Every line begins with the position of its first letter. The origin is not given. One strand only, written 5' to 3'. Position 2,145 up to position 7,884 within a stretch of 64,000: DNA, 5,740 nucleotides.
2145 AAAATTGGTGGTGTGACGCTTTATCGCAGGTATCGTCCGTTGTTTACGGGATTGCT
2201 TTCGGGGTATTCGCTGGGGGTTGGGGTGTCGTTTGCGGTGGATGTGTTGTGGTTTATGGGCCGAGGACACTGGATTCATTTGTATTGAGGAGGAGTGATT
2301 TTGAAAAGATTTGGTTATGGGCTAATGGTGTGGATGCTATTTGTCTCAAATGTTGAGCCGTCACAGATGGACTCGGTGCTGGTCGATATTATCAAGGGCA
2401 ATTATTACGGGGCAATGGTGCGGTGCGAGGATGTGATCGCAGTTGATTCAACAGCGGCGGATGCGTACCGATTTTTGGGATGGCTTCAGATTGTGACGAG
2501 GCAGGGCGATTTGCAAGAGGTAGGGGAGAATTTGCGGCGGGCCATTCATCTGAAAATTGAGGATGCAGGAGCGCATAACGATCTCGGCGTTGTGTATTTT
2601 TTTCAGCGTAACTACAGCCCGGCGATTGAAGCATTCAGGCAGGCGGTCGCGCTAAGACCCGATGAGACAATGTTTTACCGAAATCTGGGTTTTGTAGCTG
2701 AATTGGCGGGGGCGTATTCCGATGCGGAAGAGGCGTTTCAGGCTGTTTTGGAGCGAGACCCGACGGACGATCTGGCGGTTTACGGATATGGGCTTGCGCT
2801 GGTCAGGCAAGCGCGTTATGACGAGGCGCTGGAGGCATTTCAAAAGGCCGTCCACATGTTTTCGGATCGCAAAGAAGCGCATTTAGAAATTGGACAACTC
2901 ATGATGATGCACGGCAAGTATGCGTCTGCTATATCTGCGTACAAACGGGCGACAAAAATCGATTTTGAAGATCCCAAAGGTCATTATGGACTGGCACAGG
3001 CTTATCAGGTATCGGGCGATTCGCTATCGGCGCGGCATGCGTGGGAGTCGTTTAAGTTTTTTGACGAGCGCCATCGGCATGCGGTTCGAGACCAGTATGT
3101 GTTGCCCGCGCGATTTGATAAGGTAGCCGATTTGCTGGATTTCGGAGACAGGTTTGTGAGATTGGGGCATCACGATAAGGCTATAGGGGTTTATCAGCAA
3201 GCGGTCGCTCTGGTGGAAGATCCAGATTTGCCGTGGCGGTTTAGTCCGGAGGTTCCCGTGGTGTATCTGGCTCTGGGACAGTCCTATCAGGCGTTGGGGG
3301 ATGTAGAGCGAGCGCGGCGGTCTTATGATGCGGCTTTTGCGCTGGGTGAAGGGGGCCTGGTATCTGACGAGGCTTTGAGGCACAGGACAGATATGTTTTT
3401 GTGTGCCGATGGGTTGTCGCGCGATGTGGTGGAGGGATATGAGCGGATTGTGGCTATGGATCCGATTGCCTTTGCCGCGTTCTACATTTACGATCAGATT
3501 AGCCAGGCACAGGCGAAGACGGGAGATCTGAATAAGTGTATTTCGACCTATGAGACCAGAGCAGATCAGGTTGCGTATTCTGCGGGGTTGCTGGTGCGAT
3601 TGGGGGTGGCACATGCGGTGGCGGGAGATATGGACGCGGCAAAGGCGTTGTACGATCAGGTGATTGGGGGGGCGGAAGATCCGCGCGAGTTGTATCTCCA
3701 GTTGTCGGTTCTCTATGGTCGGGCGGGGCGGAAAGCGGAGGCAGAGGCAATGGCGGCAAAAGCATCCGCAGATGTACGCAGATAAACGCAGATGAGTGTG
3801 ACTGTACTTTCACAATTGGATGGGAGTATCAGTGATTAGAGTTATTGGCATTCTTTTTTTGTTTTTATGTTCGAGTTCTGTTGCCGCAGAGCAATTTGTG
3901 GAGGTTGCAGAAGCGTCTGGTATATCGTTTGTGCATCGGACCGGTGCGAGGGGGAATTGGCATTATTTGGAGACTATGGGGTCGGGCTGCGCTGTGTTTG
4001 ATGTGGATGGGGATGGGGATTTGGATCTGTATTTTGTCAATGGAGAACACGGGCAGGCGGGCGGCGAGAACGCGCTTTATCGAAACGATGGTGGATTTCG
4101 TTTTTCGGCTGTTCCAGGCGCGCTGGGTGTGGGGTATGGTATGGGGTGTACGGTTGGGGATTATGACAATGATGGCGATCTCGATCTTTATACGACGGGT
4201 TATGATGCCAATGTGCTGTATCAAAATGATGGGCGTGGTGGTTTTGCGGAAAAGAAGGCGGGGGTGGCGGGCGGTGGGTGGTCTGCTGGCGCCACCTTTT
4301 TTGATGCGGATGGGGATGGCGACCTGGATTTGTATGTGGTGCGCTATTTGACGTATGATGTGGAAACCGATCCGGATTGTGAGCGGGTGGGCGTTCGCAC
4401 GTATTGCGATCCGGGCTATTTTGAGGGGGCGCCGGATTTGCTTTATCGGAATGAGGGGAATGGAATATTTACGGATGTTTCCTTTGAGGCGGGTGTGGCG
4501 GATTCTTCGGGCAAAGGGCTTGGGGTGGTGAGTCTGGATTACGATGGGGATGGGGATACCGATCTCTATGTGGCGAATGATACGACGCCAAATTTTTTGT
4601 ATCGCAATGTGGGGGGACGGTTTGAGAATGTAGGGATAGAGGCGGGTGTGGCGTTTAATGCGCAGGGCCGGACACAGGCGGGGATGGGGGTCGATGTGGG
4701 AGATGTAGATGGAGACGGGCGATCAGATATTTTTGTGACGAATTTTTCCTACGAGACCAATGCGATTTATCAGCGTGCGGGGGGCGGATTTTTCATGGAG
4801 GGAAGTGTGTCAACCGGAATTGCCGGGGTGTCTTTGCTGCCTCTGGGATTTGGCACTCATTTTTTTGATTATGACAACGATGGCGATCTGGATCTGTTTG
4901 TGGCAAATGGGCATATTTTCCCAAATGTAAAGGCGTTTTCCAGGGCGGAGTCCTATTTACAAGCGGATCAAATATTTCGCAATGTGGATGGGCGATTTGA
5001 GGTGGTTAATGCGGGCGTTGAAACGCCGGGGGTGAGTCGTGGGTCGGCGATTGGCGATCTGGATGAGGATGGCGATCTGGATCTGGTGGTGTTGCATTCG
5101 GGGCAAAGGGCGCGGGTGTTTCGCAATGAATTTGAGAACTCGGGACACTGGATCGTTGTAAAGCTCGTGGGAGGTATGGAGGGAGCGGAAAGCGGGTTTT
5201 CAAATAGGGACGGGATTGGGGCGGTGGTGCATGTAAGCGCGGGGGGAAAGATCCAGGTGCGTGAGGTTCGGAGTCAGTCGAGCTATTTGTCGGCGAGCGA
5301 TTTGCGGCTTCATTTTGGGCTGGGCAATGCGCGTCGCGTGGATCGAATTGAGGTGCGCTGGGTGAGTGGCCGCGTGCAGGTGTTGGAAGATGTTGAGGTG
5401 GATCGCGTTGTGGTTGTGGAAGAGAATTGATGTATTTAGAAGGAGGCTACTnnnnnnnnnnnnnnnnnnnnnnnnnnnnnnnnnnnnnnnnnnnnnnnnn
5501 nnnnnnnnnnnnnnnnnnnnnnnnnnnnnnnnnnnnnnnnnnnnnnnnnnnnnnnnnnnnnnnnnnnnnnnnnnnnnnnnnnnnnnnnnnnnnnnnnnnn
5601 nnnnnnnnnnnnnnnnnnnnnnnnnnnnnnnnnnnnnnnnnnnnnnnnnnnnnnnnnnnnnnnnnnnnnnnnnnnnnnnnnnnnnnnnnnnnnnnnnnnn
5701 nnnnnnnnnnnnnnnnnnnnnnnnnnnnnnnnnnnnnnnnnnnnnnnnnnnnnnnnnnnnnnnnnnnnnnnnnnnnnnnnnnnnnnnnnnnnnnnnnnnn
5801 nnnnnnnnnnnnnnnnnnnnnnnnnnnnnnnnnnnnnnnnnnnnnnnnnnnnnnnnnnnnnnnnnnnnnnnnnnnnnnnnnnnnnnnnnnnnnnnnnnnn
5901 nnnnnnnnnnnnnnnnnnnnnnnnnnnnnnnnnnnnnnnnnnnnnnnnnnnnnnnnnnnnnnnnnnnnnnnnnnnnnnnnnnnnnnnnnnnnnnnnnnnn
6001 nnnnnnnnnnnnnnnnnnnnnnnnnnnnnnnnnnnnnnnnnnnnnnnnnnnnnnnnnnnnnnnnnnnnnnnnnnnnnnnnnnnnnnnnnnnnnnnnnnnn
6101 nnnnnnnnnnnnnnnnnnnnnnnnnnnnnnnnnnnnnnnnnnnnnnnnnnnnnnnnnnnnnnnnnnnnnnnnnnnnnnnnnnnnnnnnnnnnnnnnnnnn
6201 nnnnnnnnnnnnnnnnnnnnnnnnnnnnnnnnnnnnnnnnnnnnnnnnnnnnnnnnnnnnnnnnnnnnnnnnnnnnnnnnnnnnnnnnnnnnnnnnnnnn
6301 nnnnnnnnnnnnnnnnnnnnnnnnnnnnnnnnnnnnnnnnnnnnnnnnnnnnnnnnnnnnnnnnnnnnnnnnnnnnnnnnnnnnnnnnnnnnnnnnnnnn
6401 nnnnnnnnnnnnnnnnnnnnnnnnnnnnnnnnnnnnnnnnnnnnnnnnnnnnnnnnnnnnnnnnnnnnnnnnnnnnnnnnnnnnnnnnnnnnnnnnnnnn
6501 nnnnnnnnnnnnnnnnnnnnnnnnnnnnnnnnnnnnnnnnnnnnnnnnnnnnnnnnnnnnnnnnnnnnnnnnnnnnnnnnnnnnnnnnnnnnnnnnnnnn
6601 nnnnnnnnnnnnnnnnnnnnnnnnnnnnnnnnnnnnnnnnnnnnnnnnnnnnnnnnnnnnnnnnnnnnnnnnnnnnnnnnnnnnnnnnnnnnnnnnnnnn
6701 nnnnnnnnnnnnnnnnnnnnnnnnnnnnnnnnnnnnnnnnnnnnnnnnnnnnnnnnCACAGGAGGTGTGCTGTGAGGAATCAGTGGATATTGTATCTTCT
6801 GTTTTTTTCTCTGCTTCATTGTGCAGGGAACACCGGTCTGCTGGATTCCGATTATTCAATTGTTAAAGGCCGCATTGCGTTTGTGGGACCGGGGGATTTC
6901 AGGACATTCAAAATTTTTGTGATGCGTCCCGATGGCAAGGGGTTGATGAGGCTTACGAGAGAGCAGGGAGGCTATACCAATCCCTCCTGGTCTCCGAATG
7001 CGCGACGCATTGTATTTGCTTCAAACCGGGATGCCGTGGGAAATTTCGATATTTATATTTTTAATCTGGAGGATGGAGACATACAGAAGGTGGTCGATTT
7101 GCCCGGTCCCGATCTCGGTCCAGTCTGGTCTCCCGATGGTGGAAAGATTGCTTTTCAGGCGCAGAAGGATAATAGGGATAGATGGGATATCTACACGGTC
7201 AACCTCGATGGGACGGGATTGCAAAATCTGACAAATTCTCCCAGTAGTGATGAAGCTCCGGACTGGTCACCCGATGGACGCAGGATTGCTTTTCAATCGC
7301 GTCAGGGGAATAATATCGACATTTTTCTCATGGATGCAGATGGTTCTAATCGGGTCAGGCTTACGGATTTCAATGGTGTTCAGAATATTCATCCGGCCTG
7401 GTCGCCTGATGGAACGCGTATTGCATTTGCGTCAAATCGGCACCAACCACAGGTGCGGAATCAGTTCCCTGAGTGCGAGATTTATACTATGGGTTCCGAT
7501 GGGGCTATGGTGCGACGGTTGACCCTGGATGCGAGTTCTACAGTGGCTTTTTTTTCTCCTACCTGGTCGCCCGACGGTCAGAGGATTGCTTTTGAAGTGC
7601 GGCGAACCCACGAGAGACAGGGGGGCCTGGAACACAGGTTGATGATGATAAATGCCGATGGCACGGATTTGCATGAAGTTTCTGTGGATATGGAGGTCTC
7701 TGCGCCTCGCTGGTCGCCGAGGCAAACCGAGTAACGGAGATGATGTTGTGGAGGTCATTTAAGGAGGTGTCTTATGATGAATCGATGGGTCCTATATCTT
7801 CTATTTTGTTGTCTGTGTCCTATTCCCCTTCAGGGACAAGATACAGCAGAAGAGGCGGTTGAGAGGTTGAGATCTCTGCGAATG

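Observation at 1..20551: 20.5-kb co-directional array built from two diverged copies of one uncharacterised envelope module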

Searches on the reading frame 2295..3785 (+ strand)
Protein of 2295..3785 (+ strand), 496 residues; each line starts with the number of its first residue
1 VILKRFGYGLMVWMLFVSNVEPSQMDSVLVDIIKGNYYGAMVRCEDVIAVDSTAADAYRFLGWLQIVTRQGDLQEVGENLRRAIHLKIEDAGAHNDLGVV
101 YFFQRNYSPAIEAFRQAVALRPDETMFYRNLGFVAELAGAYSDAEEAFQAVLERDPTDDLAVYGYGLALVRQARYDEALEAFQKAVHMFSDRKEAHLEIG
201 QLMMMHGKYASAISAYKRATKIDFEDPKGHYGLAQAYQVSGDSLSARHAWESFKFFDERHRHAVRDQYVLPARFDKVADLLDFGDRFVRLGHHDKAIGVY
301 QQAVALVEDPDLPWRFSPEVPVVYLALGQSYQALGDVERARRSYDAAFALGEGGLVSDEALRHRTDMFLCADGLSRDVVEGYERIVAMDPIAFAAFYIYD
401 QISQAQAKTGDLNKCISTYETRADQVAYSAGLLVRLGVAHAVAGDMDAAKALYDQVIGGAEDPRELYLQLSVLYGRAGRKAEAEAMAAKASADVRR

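Call 3: search_protein_families(library=pfam, proteins=[window:2295-3785:+], max_evalue=0.01)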
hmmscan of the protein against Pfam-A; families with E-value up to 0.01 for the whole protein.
window:2295-3785:+ (496 aa): 24 families
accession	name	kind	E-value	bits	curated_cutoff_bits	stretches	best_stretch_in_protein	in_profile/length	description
PF07719.23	TPR_2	-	5.2e-37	123.3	27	5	92-123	2-33/34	Tetratricopeptide repeat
PF13414.12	TPR_11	-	4.1e-31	106.8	26.8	2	207-238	8-39/42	TPR repeat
PF00515.34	TPR_1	-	6.9e-31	105.2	27.8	2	93-123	3-33/34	Tetratricopeptide repeat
PF13432.12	TPR_16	-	2.9e-26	92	32.7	2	166-222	4-60/65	Tetratricopeptide repeat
PF14559.12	TPR_19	-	7.2e-24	84.3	25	3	170-235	2-67/68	Tetratricopeptide repeat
PF13181.12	TPR_8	-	4.7e-23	79.8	25.7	1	92-123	2-33/34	Tetratricopeptide repeat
PF13428.12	TPR_14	-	7.5e-22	76.1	23.5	1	162-202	4-44/44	Tetratricopeptide repeat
PF13424.12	TPR_12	-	2.1e-21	76.4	30.1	2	161-222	4-74/77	Tetratricopeptide repeat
PF13431.12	TPR_17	-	2.7e-18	65.1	24.4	1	147-180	1-34/34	Tetratricopeptide repeat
PF23914.1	TPR_CcmH_CycH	-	4.1e-17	62.9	42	2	70-190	29-152/158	Cytochrome c-type biogenesis protein H TPR domain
PF13176.12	TPR_7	-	5.4e-15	54.6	27.9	0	288-311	10-33/36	Tetratricopeptide repeat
PF13174.12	TPR_6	-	1.4e-14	54.1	26.3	0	324-345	3-24/33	Tetratricopeptide repeat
PF13374.12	TPR_10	-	1.7e-11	44.2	27.5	0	95-121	6-32/42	Tetratricopeptide repeat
PF12895.13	ANAPC3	-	7.7e-08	33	27.2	0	174-237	4-66/82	Anaphase-promoting complex, cyclosome, subunit 3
PF13371.12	TPR_9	-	3.2e-07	30.7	35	1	100-159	4-63/73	Tetratricopeptide repeat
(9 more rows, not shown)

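Call 5: search_protein_families(library=ncbifam, proteins=[window:2295-3785:+], max_evalue=0.001)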
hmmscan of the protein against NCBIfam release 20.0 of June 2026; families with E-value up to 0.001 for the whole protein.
window:2295-3785:+ (496 aa): 29 families (the best 25 are shown)
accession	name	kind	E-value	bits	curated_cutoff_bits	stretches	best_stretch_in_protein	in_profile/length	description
NF040959.1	MamA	equivalog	1.6e-34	119.2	200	3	45-147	95-195/204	magnetosome protein MamA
TIGR02521.1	type_IV_pilW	equivalog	4.1e-23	82.2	154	1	93-254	33-196/234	type IV pilus biogenesis/stability protein PilW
TIGR02917.1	PEP_TPR_lipo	equivalog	1.3e-20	72.9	312.2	1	34-236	35-712/899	XrtA/PEP-CTERM system TPR-repeat protein PrsT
TIGR02552.1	LcrH_SycD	equivalog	4.2e-20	71.9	104.8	1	161-249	20-108/136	SycD/LcrH family type III secretion system chaperone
NF002725.1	PRK02603.1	equivalog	2.7e-16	60.1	143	0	161-258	37-138/173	photosystem I assembly protein Ycf3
NF033920.0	C39_PA2778_fam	equivalog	8e-15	54.9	150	1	169-251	166-248/255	PA2778 family cysteine peptidase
TIGR02795.1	tol_pal_ybgF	equivalog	1.3e-13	51.6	90.1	2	138-218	15-101/119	tol-pal system protein YbgF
NF033762.1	social_mot_Tgl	equivalog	8.7e-13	48.2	225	2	130-219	36-126/252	social motility TPR repeat lipoprotein Tgl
TIGR00990.1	3a0801s09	subfamily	2.9e-12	46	757.25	1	83-221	324-461/615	mitochondrial import receptor subunit TOM70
NF047371.1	FlcA_CTERM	equivalog_domain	5.5e-11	41.6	300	2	95-194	442-542/646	periplasmic flagellar collar protein FlcA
NF008391.2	PRK11189.1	equivalog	1.2e-10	41.4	250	1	114-184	88-158/297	lipoprotein NlpI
TIGR03939.1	PGA_TPR_OMP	equivalog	1.7e-08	33.1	366.65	1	68-262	30-224/800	poly-beta-1,6 N-acetyl-D-glucosamine export porin PgaA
NF008520.0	PRK11447.1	equivalog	2.6e-08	32.2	858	1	104-183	474-553/1157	cellulose synthase complex outer membrane protein BcsC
NF033758.1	gliding_GltE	equivalog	3.5e-08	32.8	225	1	141-244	68-171/411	adventurous gliding motility TPR repeat lipoprotein GltE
NF011886.0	PRK15359.1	equivalog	7.5e-08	32.3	146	1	158-252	23-117/144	type III secretion system chaperone protein SscB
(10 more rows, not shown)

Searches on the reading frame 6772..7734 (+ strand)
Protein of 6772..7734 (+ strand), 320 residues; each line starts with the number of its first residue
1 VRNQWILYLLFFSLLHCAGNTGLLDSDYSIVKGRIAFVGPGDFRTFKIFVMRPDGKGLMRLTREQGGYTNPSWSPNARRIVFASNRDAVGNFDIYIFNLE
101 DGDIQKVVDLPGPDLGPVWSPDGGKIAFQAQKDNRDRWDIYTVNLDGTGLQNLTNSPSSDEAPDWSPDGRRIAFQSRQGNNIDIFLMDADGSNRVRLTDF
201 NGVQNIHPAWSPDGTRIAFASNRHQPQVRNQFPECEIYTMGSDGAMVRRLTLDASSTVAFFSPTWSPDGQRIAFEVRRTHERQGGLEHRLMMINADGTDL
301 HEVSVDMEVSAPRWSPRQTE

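Call 3: search_protein_families(library=pfam, proteins=[window:6772-7734:+], max_evalue=0.01)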
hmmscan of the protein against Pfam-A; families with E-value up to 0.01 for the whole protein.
window:6772-7734:+ (320 aa): 7 families
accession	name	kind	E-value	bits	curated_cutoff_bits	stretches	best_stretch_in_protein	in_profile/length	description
PF07676.18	PD40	-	1.7e-45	152.5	20.9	5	151-185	2-37/38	WD40-like Beta Propeller Repeat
PF00930.27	DPPIV_N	-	3.4e-11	42.9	22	1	147-221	32-119/354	Dipeptidyl peptidase IV (DPP IV) N-terminal region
PF25174.1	Beta-prop_THOC3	-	8e-09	35.3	305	1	72-180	53-152/272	THOC3 beta-propeller domain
PF24797.1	Beta-prop_WDR35_TULP_N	-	4.7e-05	23.1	80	0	164-228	122-182/332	WDR35/TULP4 N-terminal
PF25460.1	Beta-prop_Aladin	-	6.3e-05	22.7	171.1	0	164-224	117-175/340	Aladin seven-bladed propeller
PF08662.17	eIF2A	-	0.00023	21.5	20.5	0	84-240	31-178/194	Eukaryotic translation initiation factor eIF2A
PF02974.19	Inh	-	0.0093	16.4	25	0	162-192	52-82/97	Protease inhibitor Inh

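Call 5: search_protein_families(library=ncbifam, proteins=[window:6772-7734:+], max_evalue=0.001)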
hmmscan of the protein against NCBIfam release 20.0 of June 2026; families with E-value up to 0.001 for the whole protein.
window:6772-7734:+ (320 aa): 9 families
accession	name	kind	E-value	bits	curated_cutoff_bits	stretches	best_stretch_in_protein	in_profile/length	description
TIGR02800.1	propeller_TolB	equivalog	7.4e-53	180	343.15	1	30-315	154-418/418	Tol-Pal system beta propeller repeat protein TolB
NF053518.1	DipepPtdsDpp5Prph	equivalog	3.4e-28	98.6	900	2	127-225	31-128/655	dipeptidyl-peptidase Dpp5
NF002183.0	PRK01029.1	equivalog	1.4e-23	83.6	405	2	63-193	278-406/429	Tol-Pal system protein TolB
NF033523.0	lasso_peptidase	equivalog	3.7e-20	72.2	400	1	160-231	90-160/638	Atxe2 family lasso peptide isopeptidase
NF003124.0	PRK04043.1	equivalog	2e-10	40.1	428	2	121-274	242-384/419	Tol-Pal system protein TolB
NF052339.1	hydrazine_alpha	equivalog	6e-08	31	800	0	140-203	85-150/804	hydrazine synthase subunit alpha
TIGR04275.1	beta_prop_Msarc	repeat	4.3e-07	29.6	85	0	79-99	20-38/40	beta-propeller repeat protein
TIGR02171.1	Fb_sc_TIGR02171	subfamily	2.6e-05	22.4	544.35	0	256-315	348-405/912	TIGR02171 family lipoprotein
NF053607.1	CHU_0125_OmpA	equivalog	7.6e-05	21.4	620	0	68-110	276-320/639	CHU_0125 family OmpA-like outer membrane integrity protein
